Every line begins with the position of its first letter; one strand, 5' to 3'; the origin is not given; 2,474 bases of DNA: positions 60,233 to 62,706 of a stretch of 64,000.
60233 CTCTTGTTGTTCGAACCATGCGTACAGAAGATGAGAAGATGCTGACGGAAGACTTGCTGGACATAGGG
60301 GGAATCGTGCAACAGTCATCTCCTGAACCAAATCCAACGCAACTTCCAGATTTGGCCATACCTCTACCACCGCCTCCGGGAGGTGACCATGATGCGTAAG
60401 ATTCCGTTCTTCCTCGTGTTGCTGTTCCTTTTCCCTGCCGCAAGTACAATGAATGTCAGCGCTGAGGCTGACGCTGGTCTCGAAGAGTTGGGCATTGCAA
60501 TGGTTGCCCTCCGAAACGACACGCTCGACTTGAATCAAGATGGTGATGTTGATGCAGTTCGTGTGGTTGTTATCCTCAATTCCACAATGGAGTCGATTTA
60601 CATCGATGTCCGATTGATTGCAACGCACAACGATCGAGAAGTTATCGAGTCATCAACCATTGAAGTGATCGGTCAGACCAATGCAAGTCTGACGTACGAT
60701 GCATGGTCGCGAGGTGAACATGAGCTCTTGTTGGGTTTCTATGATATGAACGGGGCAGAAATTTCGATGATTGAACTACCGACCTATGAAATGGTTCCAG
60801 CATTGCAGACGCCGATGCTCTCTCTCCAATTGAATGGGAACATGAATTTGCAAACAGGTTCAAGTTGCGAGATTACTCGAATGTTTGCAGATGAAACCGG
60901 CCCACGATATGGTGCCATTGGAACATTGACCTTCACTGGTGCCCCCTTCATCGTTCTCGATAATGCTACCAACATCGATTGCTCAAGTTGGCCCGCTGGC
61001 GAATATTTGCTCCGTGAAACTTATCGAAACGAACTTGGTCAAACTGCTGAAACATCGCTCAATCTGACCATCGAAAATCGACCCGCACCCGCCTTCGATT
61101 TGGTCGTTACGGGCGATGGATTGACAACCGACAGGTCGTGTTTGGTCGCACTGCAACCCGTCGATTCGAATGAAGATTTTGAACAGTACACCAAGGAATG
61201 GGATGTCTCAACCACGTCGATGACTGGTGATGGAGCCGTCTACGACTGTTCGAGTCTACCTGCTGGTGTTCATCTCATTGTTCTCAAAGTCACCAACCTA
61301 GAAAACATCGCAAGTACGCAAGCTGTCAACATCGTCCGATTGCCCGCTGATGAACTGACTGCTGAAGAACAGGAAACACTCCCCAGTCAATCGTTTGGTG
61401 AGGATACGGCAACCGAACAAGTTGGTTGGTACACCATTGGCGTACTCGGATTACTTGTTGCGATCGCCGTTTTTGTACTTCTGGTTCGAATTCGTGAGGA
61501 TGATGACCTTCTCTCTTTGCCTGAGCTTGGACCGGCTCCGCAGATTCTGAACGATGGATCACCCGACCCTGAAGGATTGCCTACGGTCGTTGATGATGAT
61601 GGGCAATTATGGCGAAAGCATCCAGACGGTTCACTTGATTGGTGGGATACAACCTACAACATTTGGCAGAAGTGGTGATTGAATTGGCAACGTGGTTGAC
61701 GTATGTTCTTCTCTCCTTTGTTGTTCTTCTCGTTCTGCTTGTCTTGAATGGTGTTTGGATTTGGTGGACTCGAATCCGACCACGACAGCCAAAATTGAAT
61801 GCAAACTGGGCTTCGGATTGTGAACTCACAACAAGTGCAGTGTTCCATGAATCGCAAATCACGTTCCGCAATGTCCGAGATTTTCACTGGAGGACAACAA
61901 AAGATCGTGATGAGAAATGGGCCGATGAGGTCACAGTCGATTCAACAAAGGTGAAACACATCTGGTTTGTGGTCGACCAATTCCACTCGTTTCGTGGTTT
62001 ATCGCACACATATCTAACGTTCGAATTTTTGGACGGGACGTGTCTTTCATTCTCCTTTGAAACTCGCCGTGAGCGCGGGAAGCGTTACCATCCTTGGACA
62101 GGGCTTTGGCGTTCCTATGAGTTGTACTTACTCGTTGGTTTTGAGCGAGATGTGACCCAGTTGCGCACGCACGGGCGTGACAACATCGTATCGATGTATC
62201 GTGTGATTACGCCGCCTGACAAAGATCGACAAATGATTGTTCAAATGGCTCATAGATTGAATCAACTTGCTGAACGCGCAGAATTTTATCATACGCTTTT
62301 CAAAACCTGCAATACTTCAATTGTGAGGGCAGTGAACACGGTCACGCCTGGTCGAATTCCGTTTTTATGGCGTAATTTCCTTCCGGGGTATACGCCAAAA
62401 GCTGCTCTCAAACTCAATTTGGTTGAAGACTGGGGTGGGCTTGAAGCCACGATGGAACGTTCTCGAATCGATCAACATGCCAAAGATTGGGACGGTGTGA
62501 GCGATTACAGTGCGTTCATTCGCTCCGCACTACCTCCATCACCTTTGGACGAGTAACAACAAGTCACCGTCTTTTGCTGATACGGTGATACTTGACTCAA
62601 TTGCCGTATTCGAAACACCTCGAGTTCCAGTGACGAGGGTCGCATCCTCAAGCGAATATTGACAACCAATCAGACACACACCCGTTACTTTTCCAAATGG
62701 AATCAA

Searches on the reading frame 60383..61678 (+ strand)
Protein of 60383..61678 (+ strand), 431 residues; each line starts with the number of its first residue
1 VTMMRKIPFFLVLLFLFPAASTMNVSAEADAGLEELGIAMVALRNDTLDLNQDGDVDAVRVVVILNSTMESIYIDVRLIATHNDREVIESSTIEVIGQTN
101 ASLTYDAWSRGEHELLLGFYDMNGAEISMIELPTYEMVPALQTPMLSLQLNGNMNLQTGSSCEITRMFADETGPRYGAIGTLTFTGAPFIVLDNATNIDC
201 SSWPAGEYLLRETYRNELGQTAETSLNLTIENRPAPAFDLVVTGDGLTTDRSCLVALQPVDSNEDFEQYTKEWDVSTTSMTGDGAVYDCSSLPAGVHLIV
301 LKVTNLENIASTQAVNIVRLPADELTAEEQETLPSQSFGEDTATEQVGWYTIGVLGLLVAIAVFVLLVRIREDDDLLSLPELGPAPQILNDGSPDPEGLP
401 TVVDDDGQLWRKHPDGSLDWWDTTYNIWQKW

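Call 6: search_protein_families(library=pfam, proteins=[window:60383-61678:+], max_evalue=0.01)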
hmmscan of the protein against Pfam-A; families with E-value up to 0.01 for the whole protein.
window:60383-61678:+ (431 aa): 0 families

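Call 8: find_homologous_proteins(query=window:60383-61678:+)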
Query window:60383-61678:+ (431 aa): 451 proteins with E <= 0.001 among 8000 candidates; the best 120 are listed.
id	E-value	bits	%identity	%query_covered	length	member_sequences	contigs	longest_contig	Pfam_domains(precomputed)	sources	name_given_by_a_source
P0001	6.7e-278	939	97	99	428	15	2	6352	-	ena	-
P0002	2.5e-257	871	89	99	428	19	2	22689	-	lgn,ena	-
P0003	1.6e-242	822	85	99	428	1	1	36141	-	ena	-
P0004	2.8e-242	822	84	99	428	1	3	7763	-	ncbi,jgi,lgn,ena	-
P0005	5.0e-242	821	84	99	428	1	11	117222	-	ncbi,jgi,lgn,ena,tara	tara:strand:+ start:17733 stop:19019 length:1287 start_codon:yes stop_codon:yes gene_type:complete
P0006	5.1e-242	821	84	99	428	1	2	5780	-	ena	-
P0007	9.4e-242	820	84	99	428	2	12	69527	-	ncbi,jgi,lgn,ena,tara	tara:strand:- start:992 stop:2278 length:1287 start_codon:yes stop_codon:yes gene_type:complete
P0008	1.3e-240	816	84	99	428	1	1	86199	-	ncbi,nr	ncbi:MAG: hypothetical protein CMB25_04495 [Euryarchaeota archaeon]|nr:hypothetical protein [Euryarc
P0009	7.6e-239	810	82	100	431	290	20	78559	-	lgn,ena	-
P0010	8.9e-239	810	82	99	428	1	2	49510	-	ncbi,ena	-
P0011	1.6e-238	809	82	99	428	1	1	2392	-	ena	-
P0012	1.6e-238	809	82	99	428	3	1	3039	-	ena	-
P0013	2.0e-238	809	82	99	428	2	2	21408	-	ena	-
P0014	1.1e-237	806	81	99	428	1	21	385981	-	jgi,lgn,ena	-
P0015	3.3e-237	805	81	99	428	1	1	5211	-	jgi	-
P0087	1.0e-198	678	71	98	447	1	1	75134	-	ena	-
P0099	1.3e-151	523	56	96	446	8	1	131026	-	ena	-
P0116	2.3e-150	519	56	94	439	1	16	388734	-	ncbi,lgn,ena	-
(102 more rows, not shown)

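Call 22: search_protein_families(library=ncbifam, proteins=[window:60383-61678:+], max_evalue=1)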
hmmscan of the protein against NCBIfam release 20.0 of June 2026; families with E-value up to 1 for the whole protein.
window:60383-61678:+ (431 aa): 1 family
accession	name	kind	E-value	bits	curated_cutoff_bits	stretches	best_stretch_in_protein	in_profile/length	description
NF040573.1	holin_dep_muram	equivalog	0.12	12.2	240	1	31-75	23-67/200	holin-associated N-acetylmuramidase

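Call 43: find_encoding_contigs(protein=P0116, flank=4000, max_places=3)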
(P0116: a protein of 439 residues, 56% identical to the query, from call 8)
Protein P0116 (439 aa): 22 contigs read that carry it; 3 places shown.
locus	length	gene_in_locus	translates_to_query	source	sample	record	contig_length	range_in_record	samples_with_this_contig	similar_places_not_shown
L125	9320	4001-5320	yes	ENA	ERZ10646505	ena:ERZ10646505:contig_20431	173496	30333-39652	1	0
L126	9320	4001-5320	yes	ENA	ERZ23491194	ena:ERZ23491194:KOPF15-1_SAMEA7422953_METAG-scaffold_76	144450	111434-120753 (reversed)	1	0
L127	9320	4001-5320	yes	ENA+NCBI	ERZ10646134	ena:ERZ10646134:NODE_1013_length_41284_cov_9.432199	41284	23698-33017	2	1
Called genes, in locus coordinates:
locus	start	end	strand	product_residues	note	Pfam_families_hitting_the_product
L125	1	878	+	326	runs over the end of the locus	PF08323:Glyco_transf_5 (weak), PF13439:Glyco_transf_4, PF13579:Glyco_trans_4_4, PF00534:Glycos_transf_1, PF13692:Glyco_trans_1_4 (weak)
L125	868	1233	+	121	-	PF00534:Glycos_transf_1, PF13524:Glyco_trans_1_2, PF13692:Glyco_trans_1_4, PF20706:GT4-conflict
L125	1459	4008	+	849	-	-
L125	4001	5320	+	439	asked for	-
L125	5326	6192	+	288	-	PF13387:Lnb_N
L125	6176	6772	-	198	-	PF04263:TPK_catalytic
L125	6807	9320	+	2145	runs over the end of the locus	PF13517:FG-GAP_3 (faint), PF01839:FG-GAP (weak)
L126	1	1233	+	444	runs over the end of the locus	PF08323:Glyco_transf_5 (weak), PF13439:Glyco_transf_4, PF13579:Glyco_trans_4_4, PF20706:GT4-conflict, PF00534:Glycos_transf_1, PF13692:Glyco_trans_1_4, PF13524:Glyco_trans_1_2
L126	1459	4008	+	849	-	-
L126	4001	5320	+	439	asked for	-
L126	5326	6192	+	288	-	PF13387:Lnb_N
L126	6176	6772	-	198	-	PF04263:TPK_catalytic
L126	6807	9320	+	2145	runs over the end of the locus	PF13517:FG-GAP_3 (faint), PF01839:FG-GAP (weak)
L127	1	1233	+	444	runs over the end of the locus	PF08323:Glyco_transf_5 (weak), PF13439:Glyco_transf_4, PF13579:Glyco_trans_4_4, PF20706:GT4-conflict, PF00534:Glycos_transf_1, PF13692:Glyco_trans_1_4, PF13524:Glyco_trans_1_2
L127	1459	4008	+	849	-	-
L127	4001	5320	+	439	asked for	-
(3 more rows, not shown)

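Call 44: find_encoding_contigs(protein=P0087, flank=4000, max_places=2)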
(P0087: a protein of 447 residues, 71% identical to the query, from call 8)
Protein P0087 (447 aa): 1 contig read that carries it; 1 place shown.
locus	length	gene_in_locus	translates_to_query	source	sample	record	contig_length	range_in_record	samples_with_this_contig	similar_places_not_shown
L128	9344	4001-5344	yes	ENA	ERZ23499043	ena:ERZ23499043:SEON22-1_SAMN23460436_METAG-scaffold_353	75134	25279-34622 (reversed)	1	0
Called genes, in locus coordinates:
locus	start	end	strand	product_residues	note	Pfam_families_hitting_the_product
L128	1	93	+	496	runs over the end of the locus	PF03441:FAD_binding_7 (weak)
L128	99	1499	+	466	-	PF01370:Epimerase, PF08338:DUF1731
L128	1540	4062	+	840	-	-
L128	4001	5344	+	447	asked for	-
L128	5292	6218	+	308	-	PF13387:Lnb_N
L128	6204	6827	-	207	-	PF04263:TPK_catalytic, PF04265:TPK_B1_binding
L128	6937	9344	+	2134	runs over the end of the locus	PF01839:FG-GAP (faint)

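Call 45: find_encoding_contigs(protein=P0099, flank=4000, max_places=2)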
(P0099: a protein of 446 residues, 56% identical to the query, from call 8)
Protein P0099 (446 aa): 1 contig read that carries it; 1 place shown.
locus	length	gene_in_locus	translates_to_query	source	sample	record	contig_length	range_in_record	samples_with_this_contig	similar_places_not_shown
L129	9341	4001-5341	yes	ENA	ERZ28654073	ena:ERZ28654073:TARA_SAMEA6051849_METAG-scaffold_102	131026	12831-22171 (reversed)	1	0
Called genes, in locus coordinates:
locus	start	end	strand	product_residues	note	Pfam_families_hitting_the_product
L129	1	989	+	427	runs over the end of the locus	PF08323:Glyco_transf_5 (faint), PF13439:Glyco_transf_4, PF13579:Glyco_trans_4_4, PF20706:GT4-conflict, PF00534:Glycos_transf_1, PF13692:Glyco_trans_1_4, PF13524:Glyco_trans_1_2 (faint)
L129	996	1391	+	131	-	-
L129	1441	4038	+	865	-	-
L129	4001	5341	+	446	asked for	-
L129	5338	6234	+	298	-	PF13387:Lnb_N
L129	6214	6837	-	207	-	PF04263:TPK_catalytic, PF04265:TPK_B1_binding (weak)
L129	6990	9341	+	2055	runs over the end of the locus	PF01839:FG-GAP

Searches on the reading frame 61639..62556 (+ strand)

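Call 72: search_protein_families(library=pfam, proteins=[window:61639-62556:+], max_evalue=0.001)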
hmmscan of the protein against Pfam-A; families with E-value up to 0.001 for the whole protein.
window:61639-62556:+ (305 aa): 1 family
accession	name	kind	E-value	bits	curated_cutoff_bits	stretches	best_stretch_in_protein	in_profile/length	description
PF13387.12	Lnb_N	-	7.2e-21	75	22.2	1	92-248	3-173/175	Lnb N-terminal periplasmic domain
